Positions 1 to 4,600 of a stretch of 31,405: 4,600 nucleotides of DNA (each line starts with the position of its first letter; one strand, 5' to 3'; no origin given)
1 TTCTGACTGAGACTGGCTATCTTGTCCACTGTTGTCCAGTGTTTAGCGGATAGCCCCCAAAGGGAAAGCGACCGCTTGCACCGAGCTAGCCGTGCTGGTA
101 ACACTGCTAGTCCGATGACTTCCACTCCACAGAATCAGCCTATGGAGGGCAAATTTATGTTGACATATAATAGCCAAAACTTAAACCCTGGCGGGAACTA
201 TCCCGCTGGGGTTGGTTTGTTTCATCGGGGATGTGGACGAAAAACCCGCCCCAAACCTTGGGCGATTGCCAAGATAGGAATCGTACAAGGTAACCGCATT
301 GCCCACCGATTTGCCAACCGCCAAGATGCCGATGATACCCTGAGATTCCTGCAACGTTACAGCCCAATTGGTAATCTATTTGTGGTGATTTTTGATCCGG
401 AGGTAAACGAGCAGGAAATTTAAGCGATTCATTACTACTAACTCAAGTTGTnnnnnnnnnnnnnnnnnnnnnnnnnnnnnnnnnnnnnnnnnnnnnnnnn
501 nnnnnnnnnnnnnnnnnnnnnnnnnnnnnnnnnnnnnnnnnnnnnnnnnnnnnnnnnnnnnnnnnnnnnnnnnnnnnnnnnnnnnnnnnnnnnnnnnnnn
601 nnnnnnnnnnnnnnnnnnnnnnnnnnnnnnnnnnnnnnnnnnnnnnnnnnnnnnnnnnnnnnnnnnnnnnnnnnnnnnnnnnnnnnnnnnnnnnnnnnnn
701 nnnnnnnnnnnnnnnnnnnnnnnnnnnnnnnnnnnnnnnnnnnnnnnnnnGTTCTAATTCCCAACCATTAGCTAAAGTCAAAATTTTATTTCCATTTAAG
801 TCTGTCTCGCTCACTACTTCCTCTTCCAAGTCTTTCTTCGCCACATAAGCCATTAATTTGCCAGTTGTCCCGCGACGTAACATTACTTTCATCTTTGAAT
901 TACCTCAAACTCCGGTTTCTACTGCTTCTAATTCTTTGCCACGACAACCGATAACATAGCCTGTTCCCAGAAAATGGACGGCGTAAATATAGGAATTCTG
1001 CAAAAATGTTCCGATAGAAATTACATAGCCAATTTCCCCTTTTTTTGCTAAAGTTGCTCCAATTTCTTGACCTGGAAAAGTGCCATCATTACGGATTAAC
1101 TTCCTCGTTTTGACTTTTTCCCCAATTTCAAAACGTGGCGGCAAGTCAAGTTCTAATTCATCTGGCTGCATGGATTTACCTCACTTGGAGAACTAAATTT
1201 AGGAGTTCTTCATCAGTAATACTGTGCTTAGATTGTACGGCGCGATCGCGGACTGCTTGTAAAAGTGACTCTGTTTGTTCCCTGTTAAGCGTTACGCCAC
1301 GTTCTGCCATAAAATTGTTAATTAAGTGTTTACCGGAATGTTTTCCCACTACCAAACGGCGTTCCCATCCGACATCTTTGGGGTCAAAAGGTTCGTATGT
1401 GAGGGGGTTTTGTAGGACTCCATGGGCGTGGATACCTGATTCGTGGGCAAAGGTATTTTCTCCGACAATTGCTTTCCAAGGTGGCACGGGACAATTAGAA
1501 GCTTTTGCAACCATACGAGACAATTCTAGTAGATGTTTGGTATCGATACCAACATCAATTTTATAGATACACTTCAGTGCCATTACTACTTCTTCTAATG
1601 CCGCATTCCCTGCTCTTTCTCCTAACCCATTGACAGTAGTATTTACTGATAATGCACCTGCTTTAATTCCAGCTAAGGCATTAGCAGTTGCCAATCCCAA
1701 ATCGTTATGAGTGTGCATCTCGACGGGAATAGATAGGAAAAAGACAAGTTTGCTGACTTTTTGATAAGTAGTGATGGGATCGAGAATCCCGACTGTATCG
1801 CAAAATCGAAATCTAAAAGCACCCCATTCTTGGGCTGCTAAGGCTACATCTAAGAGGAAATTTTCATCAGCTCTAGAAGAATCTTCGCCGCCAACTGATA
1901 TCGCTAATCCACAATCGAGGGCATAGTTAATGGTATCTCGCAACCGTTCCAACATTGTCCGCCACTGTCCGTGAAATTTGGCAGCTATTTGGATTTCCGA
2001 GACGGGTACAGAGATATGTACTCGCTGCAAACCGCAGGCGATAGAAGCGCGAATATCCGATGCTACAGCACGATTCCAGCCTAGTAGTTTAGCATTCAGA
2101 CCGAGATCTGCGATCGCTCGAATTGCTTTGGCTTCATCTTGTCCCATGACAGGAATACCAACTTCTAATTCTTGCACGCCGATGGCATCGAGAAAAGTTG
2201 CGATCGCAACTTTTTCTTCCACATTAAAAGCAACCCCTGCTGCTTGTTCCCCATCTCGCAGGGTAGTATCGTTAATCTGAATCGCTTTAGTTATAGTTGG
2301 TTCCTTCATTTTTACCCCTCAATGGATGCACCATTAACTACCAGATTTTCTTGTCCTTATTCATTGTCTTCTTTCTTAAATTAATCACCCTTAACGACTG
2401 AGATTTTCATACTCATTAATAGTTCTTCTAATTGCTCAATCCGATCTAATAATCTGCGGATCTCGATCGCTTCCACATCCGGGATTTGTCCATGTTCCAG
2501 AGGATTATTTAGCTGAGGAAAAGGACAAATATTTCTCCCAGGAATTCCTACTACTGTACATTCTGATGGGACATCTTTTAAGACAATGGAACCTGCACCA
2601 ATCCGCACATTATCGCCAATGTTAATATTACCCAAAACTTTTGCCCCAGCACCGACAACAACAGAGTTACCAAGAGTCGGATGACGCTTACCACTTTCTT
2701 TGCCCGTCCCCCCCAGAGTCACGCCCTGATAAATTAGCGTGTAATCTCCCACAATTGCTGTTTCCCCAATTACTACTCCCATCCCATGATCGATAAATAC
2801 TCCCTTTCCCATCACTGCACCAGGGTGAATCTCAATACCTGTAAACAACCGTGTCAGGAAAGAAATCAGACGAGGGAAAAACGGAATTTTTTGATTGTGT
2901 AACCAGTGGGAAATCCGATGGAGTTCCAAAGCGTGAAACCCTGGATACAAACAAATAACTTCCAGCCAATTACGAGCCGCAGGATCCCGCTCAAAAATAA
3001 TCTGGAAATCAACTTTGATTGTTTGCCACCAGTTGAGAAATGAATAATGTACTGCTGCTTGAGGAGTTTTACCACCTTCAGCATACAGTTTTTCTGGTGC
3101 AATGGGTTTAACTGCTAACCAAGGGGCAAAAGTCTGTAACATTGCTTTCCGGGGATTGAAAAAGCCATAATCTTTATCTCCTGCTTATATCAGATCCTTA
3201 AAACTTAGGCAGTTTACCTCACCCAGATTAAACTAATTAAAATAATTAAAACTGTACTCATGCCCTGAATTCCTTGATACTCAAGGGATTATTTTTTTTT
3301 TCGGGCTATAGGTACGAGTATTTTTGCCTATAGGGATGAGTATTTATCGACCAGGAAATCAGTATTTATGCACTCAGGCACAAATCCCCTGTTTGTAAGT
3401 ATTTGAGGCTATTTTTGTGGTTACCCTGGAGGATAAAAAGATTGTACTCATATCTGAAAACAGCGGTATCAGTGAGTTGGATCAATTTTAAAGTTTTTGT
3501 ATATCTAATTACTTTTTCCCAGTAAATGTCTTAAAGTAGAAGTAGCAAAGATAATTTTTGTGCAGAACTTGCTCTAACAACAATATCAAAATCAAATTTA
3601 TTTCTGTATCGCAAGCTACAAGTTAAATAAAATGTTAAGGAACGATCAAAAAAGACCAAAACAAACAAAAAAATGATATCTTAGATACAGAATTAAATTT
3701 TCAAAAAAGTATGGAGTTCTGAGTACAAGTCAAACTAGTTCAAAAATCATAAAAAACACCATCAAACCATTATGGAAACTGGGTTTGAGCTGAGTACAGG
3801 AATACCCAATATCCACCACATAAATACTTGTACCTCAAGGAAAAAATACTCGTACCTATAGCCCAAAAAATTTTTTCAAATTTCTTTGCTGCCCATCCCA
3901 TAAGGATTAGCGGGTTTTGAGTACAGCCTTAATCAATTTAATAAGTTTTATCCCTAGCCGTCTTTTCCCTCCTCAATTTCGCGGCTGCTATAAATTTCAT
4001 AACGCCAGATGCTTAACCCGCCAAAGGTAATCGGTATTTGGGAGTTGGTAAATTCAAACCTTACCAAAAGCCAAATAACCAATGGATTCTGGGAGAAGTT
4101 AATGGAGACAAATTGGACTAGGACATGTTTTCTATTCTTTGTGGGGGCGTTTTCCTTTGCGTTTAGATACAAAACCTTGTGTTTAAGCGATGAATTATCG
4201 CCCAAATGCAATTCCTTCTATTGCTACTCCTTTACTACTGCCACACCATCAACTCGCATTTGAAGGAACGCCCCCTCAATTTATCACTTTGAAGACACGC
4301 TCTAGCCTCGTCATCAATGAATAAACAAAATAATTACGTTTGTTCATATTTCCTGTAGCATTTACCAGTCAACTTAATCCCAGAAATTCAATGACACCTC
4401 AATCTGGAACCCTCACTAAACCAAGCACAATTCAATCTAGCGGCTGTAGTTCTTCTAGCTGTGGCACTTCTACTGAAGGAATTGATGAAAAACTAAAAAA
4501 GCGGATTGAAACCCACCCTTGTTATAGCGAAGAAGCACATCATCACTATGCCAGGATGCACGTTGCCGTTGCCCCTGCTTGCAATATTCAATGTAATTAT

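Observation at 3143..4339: A 1.2-kb divergent nifB / cysE-nifV control region with an inverted-repeat-bounded about 560-bp segment and an iterated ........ octamer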

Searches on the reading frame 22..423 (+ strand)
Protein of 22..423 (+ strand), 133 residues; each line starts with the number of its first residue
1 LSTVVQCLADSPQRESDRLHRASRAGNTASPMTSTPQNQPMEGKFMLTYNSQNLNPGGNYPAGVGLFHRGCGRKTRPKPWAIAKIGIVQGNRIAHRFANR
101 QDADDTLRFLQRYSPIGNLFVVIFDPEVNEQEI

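Call 34: search_protein_families(library=ncbifam, proteins=[window:22-423:+], max_evalue=0.00001)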
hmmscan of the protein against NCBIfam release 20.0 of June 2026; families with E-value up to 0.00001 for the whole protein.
window:22-423:+ (133 aa): 0 families

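Call 52: search_protein_families(library=pfam, proteins=[window:22-423:+], max_evalue=0.01)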
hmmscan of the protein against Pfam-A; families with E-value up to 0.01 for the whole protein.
window:22-423:+ (133 aa): 0 families

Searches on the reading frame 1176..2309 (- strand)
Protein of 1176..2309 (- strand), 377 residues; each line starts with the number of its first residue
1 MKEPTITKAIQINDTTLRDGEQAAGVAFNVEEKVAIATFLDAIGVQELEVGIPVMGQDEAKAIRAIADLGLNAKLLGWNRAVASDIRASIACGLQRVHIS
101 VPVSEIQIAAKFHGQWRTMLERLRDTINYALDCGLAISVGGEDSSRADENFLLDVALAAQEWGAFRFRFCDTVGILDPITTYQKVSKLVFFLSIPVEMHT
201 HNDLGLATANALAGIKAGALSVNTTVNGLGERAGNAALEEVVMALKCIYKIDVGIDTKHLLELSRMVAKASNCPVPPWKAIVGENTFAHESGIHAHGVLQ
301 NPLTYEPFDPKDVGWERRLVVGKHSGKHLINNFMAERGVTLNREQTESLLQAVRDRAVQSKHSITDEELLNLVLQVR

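Call 5: search_protein_families(library=ncbifam, proteins=[window:1176-2309:-])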
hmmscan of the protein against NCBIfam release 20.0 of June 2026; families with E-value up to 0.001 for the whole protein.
window:1176-2309:- (377 aa): 28 families (the best 25 are shown)
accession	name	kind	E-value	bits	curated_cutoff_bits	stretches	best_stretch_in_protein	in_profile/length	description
TIGR02660.1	nifV_homocitr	equivalog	2.1e-159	530.7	462.9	1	10-372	2-364/365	homocitrate synthase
NF002085.0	PRK00915.1-2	subfamily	2.2e-123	412.6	517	1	4-376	8-379/504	2-isopropylmalate synthase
TIGR02090.1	LEU1_arch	subfamily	1.3e-118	396.3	484.75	1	10-372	1-362/363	isopropylmalate/citramalate/homocitrate synthases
NF041069.1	IPMS_Sufob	equivalog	4e-107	358.7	600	1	10-375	1-367/371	isopropylmalate synthase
NF002086.0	PRK00915.1-3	equivalog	1.2e-94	317.7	532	1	8-374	5-382/516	2-isopropylmalate synthase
TIGR02146.1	LysS_fung_arch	equivalog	6.1e-91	305.2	413.55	1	13-354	2-343/344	homocitrate synthase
TIGR00973.1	leuA_bact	equivalog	1.1e-86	291.4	598.7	1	10-375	2-378/494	2-isopropylmalate synthase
NF002088.0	PRK00915.1-5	equivalog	3.1e-86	289.9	697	1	8-375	2-380/514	2-isopropylmalate synthase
NF002087.0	PRK00915.1-4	equivalog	1.1e-85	288.2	729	1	9-373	6-382/516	2-isopropylmalate synthase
NF002084.0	PRK00915.1-1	equivalog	7.3e-70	236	748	1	8-356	3-363/523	2-isopropylmalate synthase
TIGR00977.1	citramal_synth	equivalog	1.3e-48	165.6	450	1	10-372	2-381/526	citramalate synthase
NF042434.1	IPMS_Lepto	equivalog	2.2e-47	161.8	500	1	8-357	4-370/374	2-isopropylmalate synthase LeuA2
NF042433.1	CitmalDyn_Leptosp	equivalog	1.2e-46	159.4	950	1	8-372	6-379/514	(R)-citramalate synthase CimA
NF006049.0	PRK08195.1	subfamily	1.5e-24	86.7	229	1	7-268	5-267/344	4-hyroxy-2-oxovalerate/4-hydroxy-2-oxopentanoic acid aldolase,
NF002991.1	PRK03739.1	subfamily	2.4e-23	82.7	455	2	194-372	235-428/550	2-isopropylmalate synthase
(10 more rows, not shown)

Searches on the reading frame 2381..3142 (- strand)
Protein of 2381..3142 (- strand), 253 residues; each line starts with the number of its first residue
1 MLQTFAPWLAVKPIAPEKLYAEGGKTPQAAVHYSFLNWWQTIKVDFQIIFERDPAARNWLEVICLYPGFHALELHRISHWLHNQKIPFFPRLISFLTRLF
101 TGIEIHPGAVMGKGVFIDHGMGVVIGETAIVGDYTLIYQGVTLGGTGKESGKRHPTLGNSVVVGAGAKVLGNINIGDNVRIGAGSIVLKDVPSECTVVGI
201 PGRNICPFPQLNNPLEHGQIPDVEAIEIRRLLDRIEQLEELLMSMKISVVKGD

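Call 5: search_protein_families(library=ncbifam, proteins=[window:2381-3142:-])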
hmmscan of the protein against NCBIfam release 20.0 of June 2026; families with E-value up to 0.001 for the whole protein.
window:2381-3142:- (253 aa): 27 families (the best 25 are shown)
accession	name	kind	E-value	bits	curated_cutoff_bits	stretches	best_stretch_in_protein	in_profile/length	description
TIGR01172.1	cysE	equivalog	7e-74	247.2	210.65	1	42-203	1-162/162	serine O-acetyltransferase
NF041874.1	EPS_EpsC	equivalog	6.1e-67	224.5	150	1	43-205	2-164/168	serine O-acetyltransferase EpsC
NF008349.0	PRK11132.1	equivalog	6.6e-49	166.4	397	1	41-206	80-245/273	serine O-acetyltransferase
NF007564.0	PRK10191.1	equivalog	3.7e-21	75.3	196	1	92-200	47-154/162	colanic acid biosynthesis acetyltransferase WcaB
TIGR04016.1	WcaB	equivalog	4.7e-21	74.9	194.65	1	92-200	31-138/146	colanic acid biosynthesis acetyltransferase WcaB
TIGR03570.1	NeuD_NnaD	subfamily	1e-15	57.8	160.8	1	101-203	110-202/202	NeuD/PglB/VioB family sugar acetyltransferase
TIGR03532.1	DapD_Ac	equivalog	1.5e-12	47.6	231.75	1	102-205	110-211/231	2,3,4,5-tetrahydropyridine-2,6-dicarboxylate N-acetyltransferase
NF002060.0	PRK00892.1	subfamily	3.3e-10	39.6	207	1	156-203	265-313/345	UDP-3-O-(3-hydroxymyristoyl)glucosamine N-acyltransferase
NF007076.0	PRK09527.1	equivalog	7.5e-08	32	347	1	111-205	78-182/203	galactoside O-acetyltransferase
TIGR01853.1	lipid_A_lpxD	equivalog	9.3e-08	31.4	242.5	1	156-204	256-304/325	UDP-3-O-(3-hydroxymyristoyl)glucosamine N-acyltransferase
NF010932.0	PRK14352.1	equivalog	2.7e-07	29.6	611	1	152-198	399-445/488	bifunctional UDP-N-acetylglucosamine diphosphorylase/glucosamine-1-phosphate N-acetyltransferase GlmU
TIGR03308.1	phn_thr-fam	hypoth_equivalog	5.4e-07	29.6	201.65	1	153-206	107-160/204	phosphonate metabolim protein, transferase hexapeptide repeat family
NF058585.1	HptprglPActTf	PfamEq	6.1e-07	29.2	300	1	156-205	108-157/172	heptaprenylglyceryl phosphate O-acetyltransferase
NF007499.0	PRK10092.1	equivalog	7.7e-07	29.1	314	1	147-205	123-180/183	maltose O-acetyltransferase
TIGR01173.1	glmU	equivalog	1.1e-05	24.5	366.85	1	152-199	389-436/452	bifunctional UDP-N-acetylglucosamine diphosphorylase/glucosamine-1-phosphate N-acetyltransferase GlmU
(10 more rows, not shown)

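Call 11: find_encoding_contigs(protein=window:2381-3142:-, flank=6000, max_places=6)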
Protein window:2381-3142:- (253 aa): 22 contigs read that carry it; 6 places shown.
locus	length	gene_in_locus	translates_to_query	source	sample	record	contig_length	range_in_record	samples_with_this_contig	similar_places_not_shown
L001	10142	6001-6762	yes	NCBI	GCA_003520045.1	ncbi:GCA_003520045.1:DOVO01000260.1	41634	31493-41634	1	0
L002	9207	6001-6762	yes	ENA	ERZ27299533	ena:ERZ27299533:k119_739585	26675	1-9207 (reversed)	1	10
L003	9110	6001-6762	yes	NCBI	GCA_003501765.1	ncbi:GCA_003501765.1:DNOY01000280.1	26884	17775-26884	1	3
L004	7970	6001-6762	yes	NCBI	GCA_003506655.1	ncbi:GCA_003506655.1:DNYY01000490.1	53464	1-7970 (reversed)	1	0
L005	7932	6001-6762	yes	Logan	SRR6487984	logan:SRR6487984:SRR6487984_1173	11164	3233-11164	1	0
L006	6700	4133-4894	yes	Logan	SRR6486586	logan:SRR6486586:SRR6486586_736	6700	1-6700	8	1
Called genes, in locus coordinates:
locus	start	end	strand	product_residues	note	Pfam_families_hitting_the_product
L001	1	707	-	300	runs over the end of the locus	PF00142:Fer4_NifH, PF01656:CbiA, PF02374:ArsA_ATPase (weak), PF10609:ParA (faint), PF13614:AAA_31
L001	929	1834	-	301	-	PF01592:NifU_N, PF04324:Fer2_BFD, PF01106:NifU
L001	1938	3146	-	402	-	PF00155:Aminotran_1_2, PF00266:Aminotran_5, PF01041:DegT_DnrJ_EryC1 (weak), PF01212:Beta_elim_lyase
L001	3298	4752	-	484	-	PF04055:Radical_SAM, PF02579:Nitro_FeMo-Co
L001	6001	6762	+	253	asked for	PF00132:Hexapep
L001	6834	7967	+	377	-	PF00682:HMGL-like, PF22617:HCS_D2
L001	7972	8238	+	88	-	PF04319:NifZ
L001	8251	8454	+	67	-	PF06988:NifT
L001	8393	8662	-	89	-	-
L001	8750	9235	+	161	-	PF05154:TM2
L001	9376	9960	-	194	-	PF01442:Apolipoprotein (weak)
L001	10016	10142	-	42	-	PF13699:eCIS_core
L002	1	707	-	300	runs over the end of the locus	PF00142:Fer4_NifH, PF01656:CbiA, PF02374:ArsA_ATPase (weak), PF10609:ParA (faint), PF13614:AAA_31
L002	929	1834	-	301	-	PF01592:NifU_N, PF04324:Fer2_BFD, PF01106:NifU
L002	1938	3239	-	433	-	PF00266:Aminotran_5, PF00155:Aminotran_1_2, PF01041:DegT_DnrJ_EryC1 (weak), PF01212:Beta_elim_lyase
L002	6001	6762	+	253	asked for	PF00132:Hexapep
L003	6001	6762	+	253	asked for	PF00132:Hexapep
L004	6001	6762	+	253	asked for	PF00132:Hexapep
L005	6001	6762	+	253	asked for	PF00132:Hexapep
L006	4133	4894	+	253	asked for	PF00132:Hexapep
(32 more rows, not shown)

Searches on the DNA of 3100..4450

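Call 35: search_rna_families(source=window, start=3100, end=4450, threshold=evalue, max_evalue=1)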
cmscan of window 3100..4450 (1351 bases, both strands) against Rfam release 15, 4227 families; matches with E-value up to 1: 0.
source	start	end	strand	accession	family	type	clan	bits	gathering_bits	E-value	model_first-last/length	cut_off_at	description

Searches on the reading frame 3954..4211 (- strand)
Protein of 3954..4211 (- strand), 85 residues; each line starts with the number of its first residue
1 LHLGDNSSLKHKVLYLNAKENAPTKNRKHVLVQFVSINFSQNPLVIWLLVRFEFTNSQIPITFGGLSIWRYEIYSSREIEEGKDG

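Call 5: search_protein_families(library=ncbifam, proteins=[window:3954-4211:-])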
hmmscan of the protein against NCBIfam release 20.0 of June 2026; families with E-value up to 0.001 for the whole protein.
window:3954-4211:- (85 aa): 0 families

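Call 52: search_protein_families(library=pfam, proteins=[window:3954-4211:-], max_evalue=0.01)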
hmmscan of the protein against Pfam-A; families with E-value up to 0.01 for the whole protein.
window:3954-4211:- (85 aa): 0 families
